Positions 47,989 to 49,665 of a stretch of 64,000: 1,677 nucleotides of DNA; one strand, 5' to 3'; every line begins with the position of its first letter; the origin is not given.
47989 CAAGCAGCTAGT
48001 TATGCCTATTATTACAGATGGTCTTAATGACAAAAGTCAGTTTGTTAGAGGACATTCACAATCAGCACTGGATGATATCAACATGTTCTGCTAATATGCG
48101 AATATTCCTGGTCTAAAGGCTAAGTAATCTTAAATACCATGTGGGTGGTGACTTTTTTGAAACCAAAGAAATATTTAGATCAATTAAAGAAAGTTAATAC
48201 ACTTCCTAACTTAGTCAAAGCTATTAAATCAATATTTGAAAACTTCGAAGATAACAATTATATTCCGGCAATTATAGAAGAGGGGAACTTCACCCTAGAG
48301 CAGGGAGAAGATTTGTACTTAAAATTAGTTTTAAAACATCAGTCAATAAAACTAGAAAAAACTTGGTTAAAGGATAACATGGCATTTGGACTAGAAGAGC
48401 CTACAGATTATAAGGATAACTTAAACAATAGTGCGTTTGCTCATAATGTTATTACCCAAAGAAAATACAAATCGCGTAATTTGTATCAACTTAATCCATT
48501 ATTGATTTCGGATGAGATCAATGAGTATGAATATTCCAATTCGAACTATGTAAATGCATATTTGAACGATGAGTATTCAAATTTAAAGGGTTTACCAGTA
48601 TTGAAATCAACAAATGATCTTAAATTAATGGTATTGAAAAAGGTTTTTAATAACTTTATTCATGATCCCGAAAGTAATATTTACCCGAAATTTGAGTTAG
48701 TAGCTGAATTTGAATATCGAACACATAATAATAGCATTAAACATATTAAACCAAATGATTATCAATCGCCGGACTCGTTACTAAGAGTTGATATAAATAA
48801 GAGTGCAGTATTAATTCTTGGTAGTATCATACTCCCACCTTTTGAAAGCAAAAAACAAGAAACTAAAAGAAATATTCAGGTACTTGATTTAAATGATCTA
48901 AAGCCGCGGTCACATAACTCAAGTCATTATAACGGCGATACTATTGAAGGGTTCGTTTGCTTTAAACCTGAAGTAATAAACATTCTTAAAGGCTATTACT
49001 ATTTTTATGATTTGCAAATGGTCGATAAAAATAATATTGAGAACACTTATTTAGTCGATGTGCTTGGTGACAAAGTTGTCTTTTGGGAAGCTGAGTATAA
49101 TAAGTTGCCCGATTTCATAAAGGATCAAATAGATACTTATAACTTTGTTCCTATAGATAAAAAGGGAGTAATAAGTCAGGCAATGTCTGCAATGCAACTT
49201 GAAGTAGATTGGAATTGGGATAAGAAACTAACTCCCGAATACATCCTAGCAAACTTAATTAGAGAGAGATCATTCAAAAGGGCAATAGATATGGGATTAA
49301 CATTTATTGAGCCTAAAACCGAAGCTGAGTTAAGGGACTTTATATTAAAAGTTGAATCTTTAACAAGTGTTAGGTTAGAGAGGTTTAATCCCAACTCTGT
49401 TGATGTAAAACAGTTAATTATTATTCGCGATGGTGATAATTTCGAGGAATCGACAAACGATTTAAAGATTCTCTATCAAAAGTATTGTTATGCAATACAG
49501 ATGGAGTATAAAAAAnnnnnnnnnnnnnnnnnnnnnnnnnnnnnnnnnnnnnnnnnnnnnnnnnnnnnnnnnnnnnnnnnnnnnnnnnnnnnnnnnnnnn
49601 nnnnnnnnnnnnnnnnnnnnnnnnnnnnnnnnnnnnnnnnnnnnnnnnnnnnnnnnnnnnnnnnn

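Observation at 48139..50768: Translationally coupled pair (orphan 459-aa protein + miniature OLD-type ATPase-Toprim nuclease): candidate undescribed defence module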

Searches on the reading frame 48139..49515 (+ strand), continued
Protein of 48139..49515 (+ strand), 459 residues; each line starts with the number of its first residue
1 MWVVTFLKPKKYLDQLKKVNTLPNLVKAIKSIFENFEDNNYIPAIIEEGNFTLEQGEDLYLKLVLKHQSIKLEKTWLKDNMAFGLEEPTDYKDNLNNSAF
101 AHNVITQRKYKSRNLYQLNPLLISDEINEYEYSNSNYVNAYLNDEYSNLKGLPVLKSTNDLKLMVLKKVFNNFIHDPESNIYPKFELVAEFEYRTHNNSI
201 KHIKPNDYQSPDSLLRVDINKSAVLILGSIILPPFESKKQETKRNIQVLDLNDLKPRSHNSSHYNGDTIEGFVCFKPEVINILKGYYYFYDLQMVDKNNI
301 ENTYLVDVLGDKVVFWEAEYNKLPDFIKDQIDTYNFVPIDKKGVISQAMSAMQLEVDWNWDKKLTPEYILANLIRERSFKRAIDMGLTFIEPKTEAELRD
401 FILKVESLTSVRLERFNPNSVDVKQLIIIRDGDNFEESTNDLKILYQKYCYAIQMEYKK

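Call 62: search_protein_families(library=pfam, alignment_id=A1, max_evalue=0.1)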
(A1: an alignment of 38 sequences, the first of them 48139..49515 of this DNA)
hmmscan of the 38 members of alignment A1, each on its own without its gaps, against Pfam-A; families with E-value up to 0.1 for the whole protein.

A. member 1, window:48139-49515:+ (459 aa): 1 family
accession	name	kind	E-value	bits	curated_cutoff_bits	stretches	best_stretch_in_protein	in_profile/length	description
PF16435.11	DUF5032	-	0.0058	16.4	25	1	97-146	73-121/259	Domain of unknown function (DUF5032)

B. families by the number of members that match (of 38 scanned): 11 families
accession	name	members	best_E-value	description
PF14114.12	DUF4286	2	0.0007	Domain of unknown function (DUF4286)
PF14183.11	YwpF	1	0.0029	YwpF-like protein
PF16435.11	DUF5032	1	0.0058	Domain of unknown function (DUF5032)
PF24139.1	TPR_TNPO3_IPO13_4th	1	0.015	Transportin-3/Importin-13 fourth TPR domain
PF15742.10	DUF4686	1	0.033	Domain of unknown function (DUF4686)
PF00091.31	Tubulin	1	0.043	Tubulin/FtsZ family, GTPase domain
PF16745.11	RsgA_N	1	0.047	RsgA N-terminal domain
PF23739.1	HTH_72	1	0.062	HTH 3-helical bundle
PF21445.3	ADDB_N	1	0.066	ADDB, N-terminal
PF02735.22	Ku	1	0.083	Ku70/Ku80 beta-barrel domain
PF05135.19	Phage_connect_1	1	0.088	Phage gp6-like head-tail connector protein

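Call 73: search_protein_families(library=pfam, proteins=[L002:7417-9855:+, L004:7549-9975:+, L004:4313-6925:+, L001:8195-9730:+, L009:7540-8886:+, L009:8890-9813:+, L007:8101-9504:+, L007:12831-14669:-, L008:7412-9322:-, L010:7317-8450:+], max_evalue=0.001)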
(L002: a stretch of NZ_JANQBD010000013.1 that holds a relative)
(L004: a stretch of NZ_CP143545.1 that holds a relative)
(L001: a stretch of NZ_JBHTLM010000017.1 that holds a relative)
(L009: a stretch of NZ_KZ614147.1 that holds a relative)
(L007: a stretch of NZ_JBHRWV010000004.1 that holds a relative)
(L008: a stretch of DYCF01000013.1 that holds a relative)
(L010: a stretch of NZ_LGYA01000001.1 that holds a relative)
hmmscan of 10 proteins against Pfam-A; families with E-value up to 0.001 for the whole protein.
L002:7417-9855:+ (813 aa): 1 family
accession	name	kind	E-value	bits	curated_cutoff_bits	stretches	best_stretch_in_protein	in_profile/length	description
PF02810.21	SEC-C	-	2.5e-07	30.8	20.4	1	795-811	1-17/19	SEC-C motif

L004:7549-9975:+ (809 aa): 1 family
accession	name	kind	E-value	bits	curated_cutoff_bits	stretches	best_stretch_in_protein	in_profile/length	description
PF02810.21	SEC-C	-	3.9e-07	30.3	20.4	1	791-807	1-17/19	SEC-C motif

L004:4313-6925:+ (871 aa): 0 families

L001:8195-9730:+ (512 aa): 1 family
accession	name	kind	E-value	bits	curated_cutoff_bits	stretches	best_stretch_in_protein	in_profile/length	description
PF00656.27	Peptidase_C14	-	2e-18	67.3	21.4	1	5-226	3-225/233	Caspase domain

L009:7540-8886:+ (449 aa): 4 families
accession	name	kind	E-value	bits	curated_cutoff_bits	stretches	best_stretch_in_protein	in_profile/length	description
PF13175.12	AAA_15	-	2.1e-24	87.3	32.1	1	7-435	1-374/374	AAA ATPase domain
PF13304.12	AAA_21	-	4.1e-19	70.2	27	1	33-435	1-303/304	AAA domain, putative AbiEii toxin, Type IV TA system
PF02463.25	SMC_N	-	4.9e-06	26.6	40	0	9-73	2-67/220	RecF/RecN/SMC N terminal domain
PF00005.33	ABC_tran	-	0.00027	22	25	0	32-103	12-72/137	ABC transporter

L009:8890-9813:+ (308 aa): 1 family
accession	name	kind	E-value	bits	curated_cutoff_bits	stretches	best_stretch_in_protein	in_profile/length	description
PF14491.11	DUF4435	-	3.9e-15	56.7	27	1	26-250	6-234/238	Protein of unknown function (DUF4435)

L007:8101-9504:+ (468 aa): 0 families

L007:12831-14669:- (613 aa): 2 families
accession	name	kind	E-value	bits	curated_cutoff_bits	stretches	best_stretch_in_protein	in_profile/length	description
PF07510.16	GmrSD_C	-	9.2e-23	81.1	23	1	335-476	2-137/138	GmrSD restriction endonucleases, C-terminal domain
PF03235.19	GmrSD_N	-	2.3e-08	34.9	33.2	1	20-136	93-199/199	GmrSD restriction endonuclease, N-terminal domain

L008:7412-9322:- (637 aa): 0 families

L010:7317-8450:+ (378 aa): 0 families

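Call 74: search_protein_families(library=padloc, proteins=[L002:7417-9855:+, L004:7549-9975:+, L004:4313-6925:+, L001:8195-9730:+, L009:7540-8886:+, L009:8890-9813:+, L007:8101-9504:+, L007:12831-14669:-, L008:7412-9322:-, L010:7317-8450:+], max_evalue=0.00001)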
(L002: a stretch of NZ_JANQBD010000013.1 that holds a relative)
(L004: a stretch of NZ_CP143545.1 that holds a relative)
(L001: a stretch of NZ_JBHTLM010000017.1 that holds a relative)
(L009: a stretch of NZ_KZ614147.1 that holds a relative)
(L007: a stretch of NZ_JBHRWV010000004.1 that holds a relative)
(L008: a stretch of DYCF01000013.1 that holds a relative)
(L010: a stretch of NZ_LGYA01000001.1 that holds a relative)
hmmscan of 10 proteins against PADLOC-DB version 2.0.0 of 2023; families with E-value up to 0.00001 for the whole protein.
L002:7417-9855:+ (813 aa): 2 families
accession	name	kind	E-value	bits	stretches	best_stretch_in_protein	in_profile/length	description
PDLC04917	PDC-S12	-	2e-06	25.9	1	777-811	182-216/218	-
PDLC00833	E1-E2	-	7.8e-06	23.5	0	781-812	160-191/222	E1-E2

L004:7549-9975:+ (809 aa): 0 families

L004:4313-6925:+ (871 aa): 0 families

L001:8195-9730:+ (512 aa): 1 family
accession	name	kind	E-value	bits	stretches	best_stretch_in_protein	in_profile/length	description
PDLC02987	caspase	-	6.8e-11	40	1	6-152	5-130/453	-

L009:7540-8886:+ (449 aa): 85 families (the best 25 are shown)
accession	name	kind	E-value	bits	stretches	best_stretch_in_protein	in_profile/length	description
PDLC04164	AriA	-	1.1e-26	91.9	1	317-443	125-244/253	-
PDLC00265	PtuA1|PtuA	-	5.5e-24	83.1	1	233-437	185-374/479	AAA ATPase domain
PDLC02979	AriA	-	3.9e-23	80.9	1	7-435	1-373/373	-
PDLC00283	PtuA1|PtuA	-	1.4e-21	75.1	1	257-437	172-346/448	AAA ATPase domain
PDLC00289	PtuA1|PtuA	-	2.1e-21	74.4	2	199-436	71-293/404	AAA ATPase domain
PDLC02980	AriA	-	7.1e-19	66.9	1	33-435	1-303/304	-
PDLC00273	PtuA1|PtuA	-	1.4e-18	65.1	1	360-438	194-272/375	AAA ATPase domain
PDLC00266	PtuA1|PtuA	-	2.2e-18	64.8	1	356-438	300-383/483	AAA ATPase domain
PDLC00285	PtuA1|PtuA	-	1.2e-17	62.3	1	18-437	14-332/432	AAA ATPase domain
PDLC00303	PtuA1|PtuA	-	1.4e-16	58.6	1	360-436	207-283/386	AAA ATPase domain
PDLC02914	ATPase-Toprim_I-B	-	6.9e-16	56.5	1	356-436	176-249/443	-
PDLC00305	PtuA1|PtuA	-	1.1e-14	52.6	2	7-59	1-51/392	AAA ATPase domain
PDLC02915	ATPase-Toprim_I-B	-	3.5e-14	50.5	1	380-437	246-301/623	-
PDLC00271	PtuA1|PtuA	-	9.5e-14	49.7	1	7-438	1-325/421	AAA ATPase domain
PDLC00278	PtuA1|PtuA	-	5e-13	47.1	1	364-437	249-333/436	AAA ATPase domain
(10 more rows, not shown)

L009:8890-9813:+ (308 aa): 1 family
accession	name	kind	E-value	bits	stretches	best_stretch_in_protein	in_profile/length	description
PDLC02983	AriB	-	1.2e-17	62.8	1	25-250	5-232/236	-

L007:8101-9504:+ (468 aa): 0 families

L007:12831-14669:- (613 aa): 9 families
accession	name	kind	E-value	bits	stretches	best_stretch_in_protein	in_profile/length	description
PDLC02693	Orf5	-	8.3e-105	349.8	1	2-482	79-542/543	Orf5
PDLC02702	Orf5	-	1.1e-99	332.7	1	26-484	95-543/543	Orf5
PDLC04157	HEC-06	-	8.8e-35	118.3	1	69-483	160-556/558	-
PDLC04155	HEC-06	-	1.3e-29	101.1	1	85-484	187-560/562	-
PDLC04154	HEC-06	-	2.8e-23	80.4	1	39-484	131-566/569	-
PDLC02700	Orf5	-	1.9e-20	71.1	1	32-482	107-555/555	Orf5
PDLC02687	Orf5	-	1.9e-17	61.3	1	67-466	157-542/543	Orf5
PDLC02691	Orf5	-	4e-17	60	1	91-482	206-579/579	Orf5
PDLC03655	mREase_IV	-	1.5e-15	54.7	1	96-405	217-525/629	Type IV methyl-directed restriction enzyme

L008:7412-9322:- (637 aa): 0 families

L010:7317-8450:+ (378 aa): 0 families

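Call 89: search_dna_similar(query=window:48139-49515:+, collection=phages, mode=protein, max_evalue=0.001, max_rows=10)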
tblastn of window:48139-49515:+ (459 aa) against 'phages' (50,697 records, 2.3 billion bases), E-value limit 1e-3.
No match.

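Call 90: search_dna_similar(query=window:48139-49515:+, collection=plasmids, mode=protein, max_evalue=0.001, max_rows=15)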
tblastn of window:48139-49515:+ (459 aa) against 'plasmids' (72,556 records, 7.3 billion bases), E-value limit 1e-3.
Records with a match: 1; places in all: 1; records where one place covers at least 80% of the query: 1.
Best place of each record, by identity: <60% 1.
By first word of the organism name: Bacillus 1.
By predicted mobility (MOB-suite, as given by PLSDB): conjugative 1.
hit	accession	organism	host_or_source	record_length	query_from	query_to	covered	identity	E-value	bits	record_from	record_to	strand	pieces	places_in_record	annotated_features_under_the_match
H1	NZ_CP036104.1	Bacillus mycoides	cell culture,soil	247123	12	457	97%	44.0%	3e-99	333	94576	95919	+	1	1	hypothetical protein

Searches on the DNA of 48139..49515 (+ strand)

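Call 78: search_rna_families(sources=[L001, L002, L003, L004, L005, L007, L009], threshold=gathering)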
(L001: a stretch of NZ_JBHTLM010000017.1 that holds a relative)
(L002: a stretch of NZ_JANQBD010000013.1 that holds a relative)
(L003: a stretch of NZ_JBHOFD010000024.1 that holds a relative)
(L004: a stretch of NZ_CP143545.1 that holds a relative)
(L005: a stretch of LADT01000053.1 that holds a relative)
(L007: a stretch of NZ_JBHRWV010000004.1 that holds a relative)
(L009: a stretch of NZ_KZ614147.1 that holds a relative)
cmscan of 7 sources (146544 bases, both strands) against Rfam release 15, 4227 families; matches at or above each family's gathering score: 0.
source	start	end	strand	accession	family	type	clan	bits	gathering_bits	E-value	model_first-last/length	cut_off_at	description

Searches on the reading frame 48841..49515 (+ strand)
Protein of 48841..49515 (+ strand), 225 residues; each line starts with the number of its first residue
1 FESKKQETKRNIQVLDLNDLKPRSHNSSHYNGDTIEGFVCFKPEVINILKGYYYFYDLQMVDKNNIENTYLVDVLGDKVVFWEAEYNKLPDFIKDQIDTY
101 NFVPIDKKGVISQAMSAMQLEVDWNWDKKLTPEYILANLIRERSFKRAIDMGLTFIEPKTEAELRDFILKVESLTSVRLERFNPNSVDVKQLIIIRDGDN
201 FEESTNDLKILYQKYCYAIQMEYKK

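Call 68: find_homologous_proteins(query=A5, max_evalue=0.01)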
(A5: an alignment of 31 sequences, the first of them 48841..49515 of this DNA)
Query A5 (31 sequences) (225 aa, profile of the alignment): 30 proteins with E <= 0.01 among 2630 candidates.
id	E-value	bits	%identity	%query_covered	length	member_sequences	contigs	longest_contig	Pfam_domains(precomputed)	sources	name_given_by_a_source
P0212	1.1e-79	285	25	72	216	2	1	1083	-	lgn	-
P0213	7.1e-75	269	26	67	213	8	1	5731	-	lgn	-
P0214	2.1e-74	268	26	76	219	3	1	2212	-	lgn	-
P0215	6.9e-71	256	26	88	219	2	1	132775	-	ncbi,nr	ncbi:MAG: hypothetical protein IJ359_02645 [Erysipelotrichaceae bacterium]|nr:hypothetical protein [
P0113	2.0e-70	255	24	43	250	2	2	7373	-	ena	-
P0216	2.6e-64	235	26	70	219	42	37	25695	-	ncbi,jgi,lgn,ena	-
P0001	8.3e-54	200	100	100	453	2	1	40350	-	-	-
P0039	5.2e-53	198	54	96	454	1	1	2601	-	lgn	-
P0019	2.5e-52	196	65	96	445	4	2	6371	-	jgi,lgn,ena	jgi:hypothetical protein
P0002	3.1e-52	195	84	100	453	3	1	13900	-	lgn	-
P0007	3.5e-52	195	72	98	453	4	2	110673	-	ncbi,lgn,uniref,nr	ncbi:hypothetical protein [Brevibacillus invocatus]|uniref:hypothetical protein n=1 Tax=Brevibacillu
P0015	7.1e-52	194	71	97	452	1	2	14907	-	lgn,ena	-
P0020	8.8e-52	194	62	100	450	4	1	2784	-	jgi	jgi:hypothetical protein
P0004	2.3e-51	193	76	100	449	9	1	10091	-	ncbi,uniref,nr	ncbi:hypothetical protein PN4B1_48870 [Paenibacillus naphthalenovorans]|uniref:hypothetical protein 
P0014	2.6e-51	192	69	96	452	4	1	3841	-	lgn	-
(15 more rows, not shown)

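Call 69: find_encoding_contigs(protein=P0216, flank=10000, max_places=5)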
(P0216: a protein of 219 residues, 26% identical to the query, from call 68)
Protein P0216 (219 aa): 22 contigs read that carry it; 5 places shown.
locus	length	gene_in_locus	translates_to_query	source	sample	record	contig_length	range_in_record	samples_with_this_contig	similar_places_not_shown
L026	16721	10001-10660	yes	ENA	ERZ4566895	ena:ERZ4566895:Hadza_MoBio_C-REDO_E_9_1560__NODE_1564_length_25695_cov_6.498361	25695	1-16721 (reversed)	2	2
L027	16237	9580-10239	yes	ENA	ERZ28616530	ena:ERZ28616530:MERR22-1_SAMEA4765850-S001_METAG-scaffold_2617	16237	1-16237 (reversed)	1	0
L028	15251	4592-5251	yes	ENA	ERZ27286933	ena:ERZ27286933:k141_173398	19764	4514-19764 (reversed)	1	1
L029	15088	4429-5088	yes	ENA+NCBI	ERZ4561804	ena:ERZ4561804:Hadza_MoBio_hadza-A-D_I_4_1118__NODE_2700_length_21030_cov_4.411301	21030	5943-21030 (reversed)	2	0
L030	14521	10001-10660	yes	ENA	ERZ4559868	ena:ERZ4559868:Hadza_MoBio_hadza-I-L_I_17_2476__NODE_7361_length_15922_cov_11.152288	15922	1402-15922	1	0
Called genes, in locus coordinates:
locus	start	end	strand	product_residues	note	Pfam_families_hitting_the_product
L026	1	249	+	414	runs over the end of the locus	-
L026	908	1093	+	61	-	-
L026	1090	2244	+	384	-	PF07275:ArdA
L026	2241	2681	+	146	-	-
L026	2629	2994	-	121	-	PF00248:Aldo_ket_red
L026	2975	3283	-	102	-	PF07486:Hydrolase_2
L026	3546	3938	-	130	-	PF01554:MatE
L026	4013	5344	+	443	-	PF00239:Resolvase, PF07508:Recombinase, PF13408:Zn_ribbon_recom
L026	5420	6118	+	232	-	-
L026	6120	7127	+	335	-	-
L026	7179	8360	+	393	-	PF07275:ArdA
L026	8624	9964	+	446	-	-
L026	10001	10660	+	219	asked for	-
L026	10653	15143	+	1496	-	PF24883:NPHP3_N (faint)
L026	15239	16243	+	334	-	PF17761:DUF1016_N, PF06250:YhcG_C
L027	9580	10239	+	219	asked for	-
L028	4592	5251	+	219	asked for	-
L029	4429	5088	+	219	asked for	-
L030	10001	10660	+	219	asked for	-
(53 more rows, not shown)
